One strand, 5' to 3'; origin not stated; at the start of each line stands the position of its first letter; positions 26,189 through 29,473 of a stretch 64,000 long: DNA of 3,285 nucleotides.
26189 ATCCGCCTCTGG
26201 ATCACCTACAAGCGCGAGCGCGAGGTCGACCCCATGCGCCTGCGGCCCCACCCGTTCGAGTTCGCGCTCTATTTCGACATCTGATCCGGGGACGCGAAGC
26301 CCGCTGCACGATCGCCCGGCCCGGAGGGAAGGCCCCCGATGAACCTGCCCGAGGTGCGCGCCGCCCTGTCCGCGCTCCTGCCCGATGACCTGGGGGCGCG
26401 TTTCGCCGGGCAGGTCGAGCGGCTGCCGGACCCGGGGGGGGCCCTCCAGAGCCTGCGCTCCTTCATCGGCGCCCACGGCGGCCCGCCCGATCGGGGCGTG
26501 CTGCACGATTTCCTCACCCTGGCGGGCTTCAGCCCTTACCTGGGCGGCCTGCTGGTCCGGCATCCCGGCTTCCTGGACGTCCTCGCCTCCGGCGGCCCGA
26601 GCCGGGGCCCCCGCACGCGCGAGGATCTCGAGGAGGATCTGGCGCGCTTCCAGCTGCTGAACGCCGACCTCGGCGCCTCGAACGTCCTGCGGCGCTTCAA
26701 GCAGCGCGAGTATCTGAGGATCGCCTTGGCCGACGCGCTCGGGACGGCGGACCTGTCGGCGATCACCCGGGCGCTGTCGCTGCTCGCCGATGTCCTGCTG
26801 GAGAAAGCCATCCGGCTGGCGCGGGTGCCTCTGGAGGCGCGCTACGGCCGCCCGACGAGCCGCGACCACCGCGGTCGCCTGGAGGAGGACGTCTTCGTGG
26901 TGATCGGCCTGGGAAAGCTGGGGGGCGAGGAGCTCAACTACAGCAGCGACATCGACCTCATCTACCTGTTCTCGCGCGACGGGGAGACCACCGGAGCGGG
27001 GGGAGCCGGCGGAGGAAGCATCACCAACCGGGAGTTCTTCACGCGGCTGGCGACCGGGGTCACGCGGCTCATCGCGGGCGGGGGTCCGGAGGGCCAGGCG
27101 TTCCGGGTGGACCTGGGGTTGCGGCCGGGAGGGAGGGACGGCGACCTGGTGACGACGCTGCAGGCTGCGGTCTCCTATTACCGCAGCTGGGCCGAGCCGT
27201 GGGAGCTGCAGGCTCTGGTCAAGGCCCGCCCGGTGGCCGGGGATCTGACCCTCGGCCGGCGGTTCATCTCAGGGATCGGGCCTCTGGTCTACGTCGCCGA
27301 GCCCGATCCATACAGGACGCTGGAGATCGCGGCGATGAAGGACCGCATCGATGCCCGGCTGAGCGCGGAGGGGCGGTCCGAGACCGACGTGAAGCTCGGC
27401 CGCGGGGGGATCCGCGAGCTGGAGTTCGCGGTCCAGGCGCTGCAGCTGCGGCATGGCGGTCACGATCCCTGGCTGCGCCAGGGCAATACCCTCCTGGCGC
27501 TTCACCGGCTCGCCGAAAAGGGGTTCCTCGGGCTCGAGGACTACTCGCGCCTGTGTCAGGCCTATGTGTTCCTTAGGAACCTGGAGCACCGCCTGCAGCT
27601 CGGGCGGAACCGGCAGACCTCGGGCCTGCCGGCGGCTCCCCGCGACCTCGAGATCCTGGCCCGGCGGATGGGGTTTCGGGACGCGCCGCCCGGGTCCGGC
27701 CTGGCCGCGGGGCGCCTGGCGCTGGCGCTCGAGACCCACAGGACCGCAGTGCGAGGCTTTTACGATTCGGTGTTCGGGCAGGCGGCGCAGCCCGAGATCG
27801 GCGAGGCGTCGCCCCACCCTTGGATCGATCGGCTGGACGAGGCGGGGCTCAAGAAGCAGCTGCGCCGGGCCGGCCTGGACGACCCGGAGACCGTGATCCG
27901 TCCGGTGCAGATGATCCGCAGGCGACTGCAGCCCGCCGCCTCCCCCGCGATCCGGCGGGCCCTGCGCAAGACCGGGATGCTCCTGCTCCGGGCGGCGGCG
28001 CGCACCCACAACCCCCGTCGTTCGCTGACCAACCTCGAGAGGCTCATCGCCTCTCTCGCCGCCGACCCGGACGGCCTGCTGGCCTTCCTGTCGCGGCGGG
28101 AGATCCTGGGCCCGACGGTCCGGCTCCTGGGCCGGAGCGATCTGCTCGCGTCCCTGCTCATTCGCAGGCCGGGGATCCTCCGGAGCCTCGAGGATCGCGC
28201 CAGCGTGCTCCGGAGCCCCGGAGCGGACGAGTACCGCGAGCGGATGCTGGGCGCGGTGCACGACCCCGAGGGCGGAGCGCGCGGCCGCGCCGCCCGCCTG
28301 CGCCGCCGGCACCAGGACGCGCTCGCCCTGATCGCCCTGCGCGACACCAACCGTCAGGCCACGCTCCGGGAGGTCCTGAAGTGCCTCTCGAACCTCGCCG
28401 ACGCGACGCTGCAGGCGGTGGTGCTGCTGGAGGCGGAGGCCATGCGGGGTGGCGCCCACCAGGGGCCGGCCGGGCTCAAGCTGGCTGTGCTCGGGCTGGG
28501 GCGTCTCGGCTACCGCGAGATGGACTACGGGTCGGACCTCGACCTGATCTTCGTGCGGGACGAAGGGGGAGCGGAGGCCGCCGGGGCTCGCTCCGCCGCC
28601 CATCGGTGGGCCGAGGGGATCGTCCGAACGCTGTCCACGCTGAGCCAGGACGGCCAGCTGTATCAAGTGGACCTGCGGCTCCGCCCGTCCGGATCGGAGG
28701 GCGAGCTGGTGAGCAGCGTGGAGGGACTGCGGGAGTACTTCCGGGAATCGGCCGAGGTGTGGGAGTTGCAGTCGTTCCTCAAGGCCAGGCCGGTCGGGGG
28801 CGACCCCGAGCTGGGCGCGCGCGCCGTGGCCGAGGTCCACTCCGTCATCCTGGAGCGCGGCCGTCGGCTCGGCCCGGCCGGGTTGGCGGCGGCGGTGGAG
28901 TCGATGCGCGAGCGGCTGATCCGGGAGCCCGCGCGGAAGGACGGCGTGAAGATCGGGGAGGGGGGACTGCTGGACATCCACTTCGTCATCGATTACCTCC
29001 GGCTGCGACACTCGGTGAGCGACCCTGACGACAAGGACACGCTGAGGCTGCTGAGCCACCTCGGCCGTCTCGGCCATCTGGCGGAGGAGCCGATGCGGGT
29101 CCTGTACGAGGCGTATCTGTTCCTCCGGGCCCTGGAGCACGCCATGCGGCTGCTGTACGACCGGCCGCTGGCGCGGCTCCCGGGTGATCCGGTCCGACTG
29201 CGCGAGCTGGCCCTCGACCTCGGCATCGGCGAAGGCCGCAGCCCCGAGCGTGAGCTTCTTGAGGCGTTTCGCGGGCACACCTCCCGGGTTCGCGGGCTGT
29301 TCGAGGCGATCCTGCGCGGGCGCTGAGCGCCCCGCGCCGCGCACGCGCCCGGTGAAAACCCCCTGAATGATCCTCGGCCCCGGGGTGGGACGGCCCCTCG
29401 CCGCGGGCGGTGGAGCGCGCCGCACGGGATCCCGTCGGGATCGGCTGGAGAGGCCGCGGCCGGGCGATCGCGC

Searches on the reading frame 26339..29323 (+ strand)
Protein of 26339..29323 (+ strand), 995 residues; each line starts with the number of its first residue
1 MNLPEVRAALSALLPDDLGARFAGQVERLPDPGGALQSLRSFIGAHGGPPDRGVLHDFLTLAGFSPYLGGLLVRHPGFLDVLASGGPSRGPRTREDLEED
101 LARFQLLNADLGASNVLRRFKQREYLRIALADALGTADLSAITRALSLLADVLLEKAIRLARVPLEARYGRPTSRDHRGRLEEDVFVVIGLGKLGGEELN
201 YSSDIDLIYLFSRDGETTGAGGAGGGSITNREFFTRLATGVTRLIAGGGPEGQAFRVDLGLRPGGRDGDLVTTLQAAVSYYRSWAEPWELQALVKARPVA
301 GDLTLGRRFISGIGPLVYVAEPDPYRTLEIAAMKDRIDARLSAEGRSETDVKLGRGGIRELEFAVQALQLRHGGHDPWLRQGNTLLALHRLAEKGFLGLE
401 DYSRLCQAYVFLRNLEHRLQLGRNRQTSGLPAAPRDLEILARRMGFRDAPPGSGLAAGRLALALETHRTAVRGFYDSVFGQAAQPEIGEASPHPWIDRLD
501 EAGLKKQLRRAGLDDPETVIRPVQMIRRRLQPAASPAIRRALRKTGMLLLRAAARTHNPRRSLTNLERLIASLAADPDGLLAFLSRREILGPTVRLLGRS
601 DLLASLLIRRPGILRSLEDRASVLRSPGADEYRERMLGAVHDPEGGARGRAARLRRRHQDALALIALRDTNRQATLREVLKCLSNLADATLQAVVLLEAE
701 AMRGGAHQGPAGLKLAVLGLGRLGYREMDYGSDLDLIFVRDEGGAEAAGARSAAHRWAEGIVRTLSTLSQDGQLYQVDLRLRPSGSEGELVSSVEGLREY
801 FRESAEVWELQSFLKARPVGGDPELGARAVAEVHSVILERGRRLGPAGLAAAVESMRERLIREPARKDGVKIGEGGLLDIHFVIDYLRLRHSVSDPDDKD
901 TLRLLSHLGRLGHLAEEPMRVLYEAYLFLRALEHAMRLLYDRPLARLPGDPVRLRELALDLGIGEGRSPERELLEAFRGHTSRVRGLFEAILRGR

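Call 59: search_protein_families(library=pfam, proteins=[window:26339-29323:+], max_evalue=0.00001)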
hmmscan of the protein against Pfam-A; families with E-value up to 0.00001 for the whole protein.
window:26339-29323:+ (995 aa): 2 families
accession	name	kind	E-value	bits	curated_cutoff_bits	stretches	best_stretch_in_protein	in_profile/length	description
PF03710.21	GlnE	-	8e-111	369.9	24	2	57-309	3-249/252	Glutamate-ammonia ligase adenylyltransferase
PF08335.16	GlnD_UR_UTase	-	9.6e-45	152.5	21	2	332-478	2-140/141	GlnD PII-uridylyltransferase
